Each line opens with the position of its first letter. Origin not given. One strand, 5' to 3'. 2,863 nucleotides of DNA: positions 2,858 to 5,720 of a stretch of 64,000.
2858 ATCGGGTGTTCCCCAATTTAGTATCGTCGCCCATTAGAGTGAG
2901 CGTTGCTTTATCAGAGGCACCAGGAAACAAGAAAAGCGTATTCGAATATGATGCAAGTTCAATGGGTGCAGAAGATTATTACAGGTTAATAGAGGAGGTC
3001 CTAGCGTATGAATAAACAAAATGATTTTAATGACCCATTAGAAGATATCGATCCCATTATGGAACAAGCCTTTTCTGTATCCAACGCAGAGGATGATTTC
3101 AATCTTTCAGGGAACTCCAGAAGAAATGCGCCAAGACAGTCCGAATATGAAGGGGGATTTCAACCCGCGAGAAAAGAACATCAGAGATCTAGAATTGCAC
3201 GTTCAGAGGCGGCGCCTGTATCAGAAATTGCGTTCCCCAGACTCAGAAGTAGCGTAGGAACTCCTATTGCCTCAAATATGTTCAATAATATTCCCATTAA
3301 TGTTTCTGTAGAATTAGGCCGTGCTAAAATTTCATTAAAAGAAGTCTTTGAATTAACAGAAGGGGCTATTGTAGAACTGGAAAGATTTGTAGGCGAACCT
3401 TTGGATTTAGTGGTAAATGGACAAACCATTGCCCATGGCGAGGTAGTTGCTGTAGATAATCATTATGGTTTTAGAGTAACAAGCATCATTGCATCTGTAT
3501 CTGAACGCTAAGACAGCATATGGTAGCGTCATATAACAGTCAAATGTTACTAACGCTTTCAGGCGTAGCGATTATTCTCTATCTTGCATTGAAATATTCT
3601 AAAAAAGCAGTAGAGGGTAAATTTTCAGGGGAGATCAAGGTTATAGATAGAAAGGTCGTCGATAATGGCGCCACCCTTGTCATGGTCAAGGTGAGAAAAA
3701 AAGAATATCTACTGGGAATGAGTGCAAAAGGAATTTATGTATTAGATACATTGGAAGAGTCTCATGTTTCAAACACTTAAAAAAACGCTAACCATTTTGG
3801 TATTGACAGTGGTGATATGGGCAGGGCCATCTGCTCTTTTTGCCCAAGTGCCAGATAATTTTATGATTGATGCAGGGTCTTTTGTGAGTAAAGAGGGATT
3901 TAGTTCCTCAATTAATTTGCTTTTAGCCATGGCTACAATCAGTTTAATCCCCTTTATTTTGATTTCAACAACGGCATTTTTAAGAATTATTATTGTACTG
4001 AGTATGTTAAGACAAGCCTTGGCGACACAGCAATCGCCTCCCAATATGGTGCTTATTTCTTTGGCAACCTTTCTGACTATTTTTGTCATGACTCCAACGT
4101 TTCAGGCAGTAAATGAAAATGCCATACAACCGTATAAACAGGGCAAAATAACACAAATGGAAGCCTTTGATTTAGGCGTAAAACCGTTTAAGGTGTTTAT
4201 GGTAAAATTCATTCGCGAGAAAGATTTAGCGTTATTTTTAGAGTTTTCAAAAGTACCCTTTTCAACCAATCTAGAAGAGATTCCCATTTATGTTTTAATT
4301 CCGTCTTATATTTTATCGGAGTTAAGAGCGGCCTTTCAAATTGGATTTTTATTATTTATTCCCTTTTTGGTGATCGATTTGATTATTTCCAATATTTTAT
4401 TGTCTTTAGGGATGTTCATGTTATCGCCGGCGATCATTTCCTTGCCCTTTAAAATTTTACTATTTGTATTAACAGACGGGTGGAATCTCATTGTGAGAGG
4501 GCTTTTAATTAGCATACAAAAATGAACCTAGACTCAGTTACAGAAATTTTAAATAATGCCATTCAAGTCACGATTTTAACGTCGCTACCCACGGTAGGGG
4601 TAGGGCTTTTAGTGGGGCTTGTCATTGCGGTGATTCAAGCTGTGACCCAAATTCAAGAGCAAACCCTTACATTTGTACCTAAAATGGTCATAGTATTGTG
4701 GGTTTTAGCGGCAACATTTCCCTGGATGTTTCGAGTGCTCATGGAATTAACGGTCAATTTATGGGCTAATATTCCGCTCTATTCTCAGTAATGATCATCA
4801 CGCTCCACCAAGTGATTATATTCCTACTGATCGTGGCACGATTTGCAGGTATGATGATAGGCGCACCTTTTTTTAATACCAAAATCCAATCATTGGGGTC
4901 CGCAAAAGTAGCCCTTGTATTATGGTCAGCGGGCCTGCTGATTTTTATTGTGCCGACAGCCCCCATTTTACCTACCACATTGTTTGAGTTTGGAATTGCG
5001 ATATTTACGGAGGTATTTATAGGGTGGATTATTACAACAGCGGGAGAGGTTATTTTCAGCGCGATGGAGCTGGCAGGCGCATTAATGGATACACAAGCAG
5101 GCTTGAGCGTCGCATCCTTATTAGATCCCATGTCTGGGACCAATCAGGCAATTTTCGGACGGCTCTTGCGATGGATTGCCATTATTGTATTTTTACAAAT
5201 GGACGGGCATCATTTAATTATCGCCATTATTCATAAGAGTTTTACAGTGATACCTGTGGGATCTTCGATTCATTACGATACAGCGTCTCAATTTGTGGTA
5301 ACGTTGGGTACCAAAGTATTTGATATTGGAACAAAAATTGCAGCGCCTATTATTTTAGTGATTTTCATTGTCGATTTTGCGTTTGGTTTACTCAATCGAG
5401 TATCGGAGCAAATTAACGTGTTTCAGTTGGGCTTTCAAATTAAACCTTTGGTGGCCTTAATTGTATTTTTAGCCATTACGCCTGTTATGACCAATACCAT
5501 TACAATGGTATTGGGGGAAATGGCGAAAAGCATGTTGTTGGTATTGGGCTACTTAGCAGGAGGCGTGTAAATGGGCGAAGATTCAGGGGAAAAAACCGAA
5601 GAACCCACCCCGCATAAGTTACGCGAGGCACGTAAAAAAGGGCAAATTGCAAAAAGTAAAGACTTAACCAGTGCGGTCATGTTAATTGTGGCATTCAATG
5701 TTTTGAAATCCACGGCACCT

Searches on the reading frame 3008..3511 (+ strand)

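Call 5: search_protein_families(library=pfam, proteins=[window:3008-3511:+], max_evalue=0.001)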
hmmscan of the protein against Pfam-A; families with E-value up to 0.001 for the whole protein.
window:3008-3511:+ (167 aa): 1 family
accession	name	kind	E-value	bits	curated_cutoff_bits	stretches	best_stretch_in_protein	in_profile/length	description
PF01052.25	FliMN_C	-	5.7e-23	81.1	23.8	1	92-161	3-72/73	Type III flagellar switch regulator (C-ring) FliN C-term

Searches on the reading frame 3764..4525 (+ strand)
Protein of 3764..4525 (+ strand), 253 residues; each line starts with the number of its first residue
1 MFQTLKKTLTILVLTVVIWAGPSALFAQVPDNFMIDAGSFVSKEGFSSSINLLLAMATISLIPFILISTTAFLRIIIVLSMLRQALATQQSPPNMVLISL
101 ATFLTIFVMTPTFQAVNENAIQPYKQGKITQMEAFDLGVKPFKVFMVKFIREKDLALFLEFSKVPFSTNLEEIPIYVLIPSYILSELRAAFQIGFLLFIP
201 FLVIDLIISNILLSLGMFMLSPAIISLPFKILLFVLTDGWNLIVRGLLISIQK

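Call 5: search_protein_families(library=pfam, proteins=[window:3764-4525:+], max_evalue=0.001)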
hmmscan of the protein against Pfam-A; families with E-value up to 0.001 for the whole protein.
window:3764-4525:+ (253 aa): 1 family
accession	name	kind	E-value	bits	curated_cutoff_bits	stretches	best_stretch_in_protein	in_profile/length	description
PF00813.25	FliP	-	4.7e-75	252.2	26.9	1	56-247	2-191/191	FliP family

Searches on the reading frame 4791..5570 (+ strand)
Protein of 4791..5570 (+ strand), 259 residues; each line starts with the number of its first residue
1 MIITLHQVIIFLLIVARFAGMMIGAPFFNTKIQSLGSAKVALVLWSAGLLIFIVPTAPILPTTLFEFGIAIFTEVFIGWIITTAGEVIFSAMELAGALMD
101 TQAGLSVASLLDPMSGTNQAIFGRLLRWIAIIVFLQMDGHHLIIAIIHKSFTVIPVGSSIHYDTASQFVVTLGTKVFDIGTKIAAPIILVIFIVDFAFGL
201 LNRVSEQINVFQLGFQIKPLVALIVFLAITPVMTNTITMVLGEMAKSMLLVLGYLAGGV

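Call 5: search_protein_families(library=pfam, proteins=[window:4791-5570:+], max_evalue=0.001)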
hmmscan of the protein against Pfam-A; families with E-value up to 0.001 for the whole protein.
window:4791-5570:+ (259 aa): 1 family
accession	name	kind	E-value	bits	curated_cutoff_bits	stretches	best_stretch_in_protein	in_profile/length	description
PF01311.25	Bac_export_1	-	1.2e-53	182.5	27.8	1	9-243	2-229/230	Bacterial export proteins, family 1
